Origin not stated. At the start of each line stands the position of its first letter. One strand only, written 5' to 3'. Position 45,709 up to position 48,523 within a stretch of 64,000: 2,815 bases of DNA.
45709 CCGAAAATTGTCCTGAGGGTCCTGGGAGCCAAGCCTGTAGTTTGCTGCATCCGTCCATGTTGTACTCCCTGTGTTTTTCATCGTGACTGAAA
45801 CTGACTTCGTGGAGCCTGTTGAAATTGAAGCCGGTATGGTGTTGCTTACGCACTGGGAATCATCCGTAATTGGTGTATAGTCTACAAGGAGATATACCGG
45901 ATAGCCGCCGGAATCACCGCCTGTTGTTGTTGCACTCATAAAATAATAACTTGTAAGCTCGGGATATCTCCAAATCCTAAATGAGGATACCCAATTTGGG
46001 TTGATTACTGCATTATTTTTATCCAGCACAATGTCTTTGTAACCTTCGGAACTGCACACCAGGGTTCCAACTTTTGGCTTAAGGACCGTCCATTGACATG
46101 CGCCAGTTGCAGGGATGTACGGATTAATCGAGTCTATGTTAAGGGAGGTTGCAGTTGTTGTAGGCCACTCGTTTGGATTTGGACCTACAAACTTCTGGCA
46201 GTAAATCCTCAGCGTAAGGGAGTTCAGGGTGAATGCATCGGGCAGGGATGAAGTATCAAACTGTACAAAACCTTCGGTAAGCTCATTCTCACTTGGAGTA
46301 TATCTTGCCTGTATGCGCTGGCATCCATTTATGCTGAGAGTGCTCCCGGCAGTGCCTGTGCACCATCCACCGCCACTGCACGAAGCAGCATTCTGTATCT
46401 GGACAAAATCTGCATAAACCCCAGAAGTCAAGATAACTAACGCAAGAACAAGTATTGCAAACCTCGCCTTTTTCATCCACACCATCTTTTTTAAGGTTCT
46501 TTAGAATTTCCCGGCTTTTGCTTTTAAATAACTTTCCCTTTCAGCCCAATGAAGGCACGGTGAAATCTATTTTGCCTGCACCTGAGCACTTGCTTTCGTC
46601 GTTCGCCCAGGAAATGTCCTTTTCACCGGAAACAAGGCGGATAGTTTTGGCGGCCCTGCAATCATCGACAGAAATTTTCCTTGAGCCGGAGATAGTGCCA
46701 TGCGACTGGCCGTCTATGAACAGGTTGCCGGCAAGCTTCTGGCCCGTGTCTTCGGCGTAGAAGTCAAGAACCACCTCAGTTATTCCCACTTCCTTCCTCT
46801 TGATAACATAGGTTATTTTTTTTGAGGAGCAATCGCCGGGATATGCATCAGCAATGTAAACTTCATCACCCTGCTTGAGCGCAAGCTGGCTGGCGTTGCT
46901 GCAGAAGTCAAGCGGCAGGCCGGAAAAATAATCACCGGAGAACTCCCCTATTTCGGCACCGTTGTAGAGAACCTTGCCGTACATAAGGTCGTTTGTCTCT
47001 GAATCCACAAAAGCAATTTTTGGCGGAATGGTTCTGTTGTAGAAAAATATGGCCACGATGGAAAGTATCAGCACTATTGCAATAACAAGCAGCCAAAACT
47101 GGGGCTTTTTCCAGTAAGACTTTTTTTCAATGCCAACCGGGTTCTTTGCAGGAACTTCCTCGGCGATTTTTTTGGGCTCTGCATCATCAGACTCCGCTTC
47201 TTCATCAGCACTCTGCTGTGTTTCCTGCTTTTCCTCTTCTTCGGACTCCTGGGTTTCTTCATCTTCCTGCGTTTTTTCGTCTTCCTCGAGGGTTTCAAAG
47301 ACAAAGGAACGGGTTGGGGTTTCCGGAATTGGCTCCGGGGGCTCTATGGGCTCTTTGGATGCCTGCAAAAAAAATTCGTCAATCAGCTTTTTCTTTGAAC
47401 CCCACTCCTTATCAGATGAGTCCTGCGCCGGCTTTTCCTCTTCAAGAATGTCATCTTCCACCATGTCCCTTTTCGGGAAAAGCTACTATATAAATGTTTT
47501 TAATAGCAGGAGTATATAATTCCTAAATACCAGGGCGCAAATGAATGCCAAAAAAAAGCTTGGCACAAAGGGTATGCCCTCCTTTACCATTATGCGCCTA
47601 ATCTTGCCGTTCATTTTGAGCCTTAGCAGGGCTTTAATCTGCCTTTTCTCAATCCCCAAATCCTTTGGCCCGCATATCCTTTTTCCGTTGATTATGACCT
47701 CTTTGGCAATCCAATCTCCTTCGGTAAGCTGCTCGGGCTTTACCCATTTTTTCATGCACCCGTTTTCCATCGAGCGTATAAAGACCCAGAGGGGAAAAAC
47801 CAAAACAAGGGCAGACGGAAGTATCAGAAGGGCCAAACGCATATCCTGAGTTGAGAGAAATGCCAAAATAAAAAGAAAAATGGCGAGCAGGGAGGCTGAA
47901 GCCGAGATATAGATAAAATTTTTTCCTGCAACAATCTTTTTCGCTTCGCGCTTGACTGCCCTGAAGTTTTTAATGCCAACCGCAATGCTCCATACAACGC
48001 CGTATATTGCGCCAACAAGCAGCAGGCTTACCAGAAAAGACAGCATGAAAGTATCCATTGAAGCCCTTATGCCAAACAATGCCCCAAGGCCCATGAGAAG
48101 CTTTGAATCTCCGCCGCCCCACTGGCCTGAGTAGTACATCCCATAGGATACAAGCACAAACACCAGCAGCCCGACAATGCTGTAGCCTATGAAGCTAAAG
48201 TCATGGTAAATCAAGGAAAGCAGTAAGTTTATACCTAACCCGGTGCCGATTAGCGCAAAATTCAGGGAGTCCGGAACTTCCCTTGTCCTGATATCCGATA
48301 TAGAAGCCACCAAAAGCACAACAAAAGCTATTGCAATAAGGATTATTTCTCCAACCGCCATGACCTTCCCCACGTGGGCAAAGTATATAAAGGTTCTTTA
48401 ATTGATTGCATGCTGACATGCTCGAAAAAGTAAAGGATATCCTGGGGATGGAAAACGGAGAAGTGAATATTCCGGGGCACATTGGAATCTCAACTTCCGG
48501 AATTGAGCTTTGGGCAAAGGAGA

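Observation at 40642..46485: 1947-aa secreted, extremely cysteine-rich mosaic protein, a candidate host- or substrate-adhesion giant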

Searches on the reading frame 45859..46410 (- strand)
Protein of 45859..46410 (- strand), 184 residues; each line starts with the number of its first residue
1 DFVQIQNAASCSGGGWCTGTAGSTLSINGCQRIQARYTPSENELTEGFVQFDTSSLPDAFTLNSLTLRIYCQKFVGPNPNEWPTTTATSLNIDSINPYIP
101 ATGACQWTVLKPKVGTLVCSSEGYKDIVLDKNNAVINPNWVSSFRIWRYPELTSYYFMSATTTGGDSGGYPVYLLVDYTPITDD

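Call 7: search_protein_families(library=pfam, proteins=[window:45859-46410:-], max_evalue=10)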
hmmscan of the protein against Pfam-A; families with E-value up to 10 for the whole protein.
seq(184 aa): 1 family
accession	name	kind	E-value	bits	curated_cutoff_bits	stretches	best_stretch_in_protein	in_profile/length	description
PF24517.2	CBM96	-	0.13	12.5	26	1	42-73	37-66/164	Carbohydrate-binding module family 96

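Call 24: find_homologous_proteins(query=window:45859-46410:-, max_evalue=0.01)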
Query seq(184 aa): 37 candidates shared short words with the query, none scored E <= 0.01.

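Call 55: predict_structure(alignment_id=A1)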
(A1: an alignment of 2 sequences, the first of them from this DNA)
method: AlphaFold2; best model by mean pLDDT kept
length: 184 residues; sequences in the alignment: 2
mean_pLDDT: 31.8   pTM: 0.28
mean pLDDT of the five models: 31.8, 31.3, 31.2, 29.3, 29.1
residues with pLDDT >= 90: 0; 70-90: 0; 50-70: 0; < 50: 184
segments of 3 or more residues with pLDDT < 50: 1-184
pLDDT, mean of each block of 10 residues (from residue 1): 23 27 28 29 37 38 43 31 26 30 24 31 41 33 36 36 31 30 29
secondary structure, 60 per line:
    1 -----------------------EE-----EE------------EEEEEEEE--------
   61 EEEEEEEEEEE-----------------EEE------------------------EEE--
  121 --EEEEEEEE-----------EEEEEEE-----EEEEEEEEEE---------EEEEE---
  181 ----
elements in order: E45-52 E61-71 E89-91 E116-118 E123-130 E142-148 E154-163 E173-177

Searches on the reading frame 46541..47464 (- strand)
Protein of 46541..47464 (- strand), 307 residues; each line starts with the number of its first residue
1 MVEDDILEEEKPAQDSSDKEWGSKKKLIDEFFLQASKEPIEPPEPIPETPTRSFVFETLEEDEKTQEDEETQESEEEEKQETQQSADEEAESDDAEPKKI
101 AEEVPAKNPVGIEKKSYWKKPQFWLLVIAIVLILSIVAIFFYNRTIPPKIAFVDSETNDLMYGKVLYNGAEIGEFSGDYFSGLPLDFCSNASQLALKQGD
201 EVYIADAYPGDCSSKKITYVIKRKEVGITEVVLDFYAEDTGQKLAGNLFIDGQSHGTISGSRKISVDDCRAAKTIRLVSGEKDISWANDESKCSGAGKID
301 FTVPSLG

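Call 12: search_protein_families(library=pfam, proteins=[window:46541-47464:-], max_evalue=0.01)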
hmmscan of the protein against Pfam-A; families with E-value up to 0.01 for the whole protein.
window:46541-47464:- (307 aa): 0 families

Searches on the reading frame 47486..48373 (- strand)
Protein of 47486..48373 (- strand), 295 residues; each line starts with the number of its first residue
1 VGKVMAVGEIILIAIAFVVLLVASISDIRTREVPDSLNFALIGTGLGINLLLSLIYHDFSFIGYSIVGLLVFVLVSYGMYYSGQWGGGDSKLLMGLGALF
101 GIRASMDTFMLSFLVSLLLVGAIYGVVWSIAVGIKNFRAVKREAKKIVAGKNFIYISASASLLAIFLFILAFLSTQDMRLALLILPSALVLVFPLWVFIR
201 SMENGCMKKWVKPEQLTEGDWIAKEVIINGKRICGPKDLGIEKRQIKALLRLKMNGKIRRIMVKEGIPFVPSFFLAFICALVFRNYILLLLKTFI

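Call 12: search_protein_families(library=pfam, proteins=[window:47486-48373:-], max_evalue=0.01)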
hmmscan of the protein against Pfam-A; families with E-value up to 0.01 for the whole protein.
window:47486-48373:- (295 aa): 1 family
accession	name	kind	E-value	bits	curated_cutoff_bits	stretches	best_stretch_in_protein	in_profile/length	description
PF01478.23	Peptidase_A24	-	3.6e-16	59.9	26.5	1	15-119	2-102/104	Type IV leader peptidase family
